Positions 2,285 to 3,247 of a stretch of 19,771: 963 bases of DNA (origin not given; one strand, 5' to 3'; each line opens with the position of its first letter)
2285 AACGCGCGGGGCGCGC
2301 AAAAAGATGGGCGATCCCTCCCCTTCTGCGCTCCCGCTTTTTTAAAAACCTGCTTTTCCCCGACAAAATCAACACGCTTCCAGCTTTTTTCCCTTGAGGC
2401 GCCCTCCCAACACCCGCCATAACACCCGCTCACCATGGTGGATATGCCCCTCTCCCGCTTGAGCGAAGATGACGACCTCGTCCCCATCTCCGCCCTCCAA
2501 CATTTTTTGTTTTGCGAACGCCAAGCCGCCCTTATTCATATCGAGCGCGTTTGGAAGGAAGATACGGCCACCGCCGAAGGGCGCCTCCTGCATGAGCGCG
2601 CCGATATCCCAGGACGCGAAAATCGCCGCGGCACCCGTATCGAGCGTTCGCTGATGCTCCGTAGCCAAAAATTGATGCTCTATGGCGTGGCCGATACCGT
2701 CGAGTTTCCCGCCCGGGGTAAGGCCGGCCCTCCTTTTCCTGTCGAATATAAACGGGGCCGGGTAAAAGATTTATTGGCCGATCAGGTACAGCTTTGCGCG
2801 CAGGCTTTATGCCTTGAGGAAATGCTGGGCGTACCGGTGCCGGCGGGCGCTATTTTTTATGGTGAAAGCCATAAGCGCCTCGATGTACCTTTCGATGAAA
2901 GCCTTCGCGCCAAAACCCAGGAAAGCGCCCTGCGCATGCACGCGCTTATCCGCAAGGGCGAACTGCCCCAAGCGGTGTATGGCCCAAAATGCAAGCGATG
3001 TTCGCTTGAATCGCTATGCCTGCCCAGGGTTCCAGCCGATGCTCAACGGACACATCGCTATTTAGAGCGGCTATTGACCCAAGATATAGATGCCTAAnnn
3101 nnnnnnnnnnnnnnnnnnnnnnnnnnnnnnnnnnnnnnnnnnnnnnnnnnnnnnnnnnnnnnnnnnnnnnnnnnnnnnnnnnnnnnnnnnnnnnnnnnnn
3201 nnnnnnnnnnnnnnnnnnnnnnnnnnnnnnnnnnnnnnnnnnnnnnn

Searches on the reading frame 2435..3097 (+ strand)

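Call 6: search_protein_families(library=pfam, proteins=[window:2435-3097:+], max_evalue=0.01)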
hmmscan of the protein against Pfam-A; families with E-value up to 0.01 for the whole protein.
window:2435-3097:+ (220 aa): 2 families
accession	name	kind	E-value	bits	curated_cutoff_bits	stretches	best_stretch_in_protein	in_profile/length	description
PF01930.23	Cas_Cas4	-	7.3e-21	75.4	22.7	1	19-196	3-159/160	Domain of unknown function DUF83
PF12705.13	PDDEXK_1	-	1.1e-06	29.2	22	1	79-195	121-246/247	PD-(D/E)XK nuclease superfamily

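Call 43: search_protein_families(library=ncbifam, proteins=[window:2435-3097:+], max_evalue=0.01)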
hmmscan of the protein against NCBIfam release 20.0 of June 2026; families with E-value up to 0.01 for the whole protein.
window:2435-3097:+ (220 aa): 3 families
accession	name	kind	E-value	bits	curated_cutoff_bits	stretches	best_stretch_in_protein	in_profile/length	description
TIGR00372.1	cas4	equivalog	7.1e-41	140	65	1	17-197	2-180/180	CRISPR-associated protein Cas4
NF049935.1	cas4g_cas1g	exception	7.1e-40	137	560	1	15-209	1-203/546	CRISPR-associated endonuclease Cas4g/Cas1g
TIGR04328.1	cas4_PREFRAN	exception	0.0098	15.9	70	0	18-195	3-175/178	type V CRISPR-associated protein Cas4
